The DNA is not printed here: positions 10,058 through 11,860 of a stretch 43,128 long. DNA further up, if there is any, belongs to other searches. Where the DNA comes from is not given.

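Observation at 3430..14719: Multi-precursor radical-SAM RiPP cluster that I cannot assign to a characterised class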

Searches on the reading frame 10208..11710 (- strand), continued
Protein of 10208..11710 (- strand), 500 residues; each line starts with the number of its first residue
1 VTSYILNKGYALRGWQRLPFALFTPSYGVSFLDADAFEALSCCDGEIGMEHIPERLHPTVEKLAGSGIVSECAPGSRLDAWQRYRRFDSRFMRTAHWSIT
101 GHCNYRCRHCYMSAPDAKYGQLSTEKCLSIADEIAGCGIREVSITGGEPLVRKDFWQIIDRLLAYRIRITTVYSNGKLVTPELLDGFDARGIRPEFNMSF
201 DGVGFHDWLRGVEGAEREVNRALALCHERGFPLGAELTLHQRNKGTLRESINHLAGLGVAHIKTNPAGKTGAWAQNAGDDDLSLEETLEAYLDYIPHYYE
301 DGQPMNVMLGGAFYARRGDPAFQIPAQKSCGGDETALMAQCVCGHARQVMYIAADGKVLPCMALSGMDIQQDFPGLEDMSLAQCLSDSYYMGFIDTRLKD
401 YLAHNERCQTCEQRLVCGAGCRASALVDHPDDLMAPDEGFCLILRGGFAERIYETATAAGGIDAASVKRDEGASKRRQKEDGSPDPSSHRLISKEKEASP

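Call 70: find_encoding_contigs(protein=P0009, flank=9000, max_places=1)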
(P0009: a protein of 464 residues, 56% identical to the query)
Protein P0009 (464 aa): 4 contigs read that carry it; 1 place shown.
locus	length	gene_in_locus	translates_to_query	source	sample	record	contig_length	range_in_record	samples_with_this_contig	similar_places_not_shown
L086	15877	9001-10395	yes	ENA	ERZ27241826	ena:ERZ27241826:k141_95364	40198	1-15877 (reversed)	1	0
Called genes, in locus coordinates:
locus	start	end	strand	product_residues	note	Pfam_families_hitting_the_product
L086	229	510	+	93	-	-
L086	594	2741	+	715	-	PF02743:dCache_1, PF22673:MCP-like_PDC_1, PF00672:HAMP, PF07228:SpoIIE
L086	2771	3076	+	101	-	PF01740:STAS, PF13466:STAS_2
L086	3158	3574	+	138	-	PF13581:HATPase_c_2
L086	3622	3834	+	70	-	-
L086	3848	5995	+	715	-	PF03412:Peptidase_C39, PF13529:Peptidase_C39_2 (weak), PF00664:ABC_membrane, PF02463:SMC_N (faint), PF00005:ABC_tran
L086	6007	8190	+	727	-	PF02463:SMC_N (faint), PF00664:ABC_membrane, PF00005:ABC_tran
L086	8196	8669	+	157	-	PF04542:Sigma70_r2, PF08281:Sigma70_r4_2, PF00196:GerE (weak), PF04545:Sigma70_r4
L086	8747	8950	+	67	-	-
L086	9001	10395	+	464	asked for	PF13353:Fer4_12 (weak), PF04055:Radical_SAM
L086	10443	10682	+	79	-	-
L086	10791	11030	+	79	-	-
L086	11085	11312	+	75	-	-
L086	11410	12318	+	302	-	PF22541:DUF7005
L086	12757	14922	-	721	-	PF00395:SLH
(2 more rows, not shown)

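Call 85: find_encoding_contigs(protein=P0006, flank=4000, max_places=1)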
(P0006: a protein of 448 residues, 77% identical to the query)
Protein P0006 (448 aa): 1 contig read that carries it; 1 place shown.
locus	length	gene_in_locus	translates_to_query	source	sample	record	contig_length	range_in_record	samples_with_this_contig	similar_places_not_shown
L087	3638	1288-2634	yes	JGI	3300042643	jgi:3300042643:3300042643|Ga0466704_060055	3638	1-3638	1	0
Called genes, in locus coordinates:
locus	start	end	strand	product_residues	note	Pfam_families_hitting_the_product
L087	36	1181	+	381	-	PF07804:HipA_C (weak)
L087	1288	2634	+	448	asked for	PF04055:Radical_SAM, PF13353:Fer4_12 (faint)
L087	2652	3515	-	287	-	PF01510:Amidase_2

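Call 86: find_encoding_contigs(protein=P0007, flank=4000, max_places=1)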
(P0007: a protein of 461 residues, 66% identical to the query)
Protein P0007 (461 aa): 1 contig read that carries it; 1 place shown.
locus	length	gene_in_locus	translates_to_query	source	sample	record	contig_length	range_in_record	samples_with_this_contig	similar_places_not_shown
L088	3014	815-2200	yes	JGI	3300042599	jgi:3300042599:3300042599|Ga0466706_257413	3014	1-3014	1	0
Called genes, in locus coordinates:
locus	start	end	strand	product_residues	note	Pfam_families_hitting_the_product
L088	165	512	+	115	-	-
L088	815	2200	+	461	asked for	PF04055:Radical_SAM, PF13353:Fer4_12 (weak)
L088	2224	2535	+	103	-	-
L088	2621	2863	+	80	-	-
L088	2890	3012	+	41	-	?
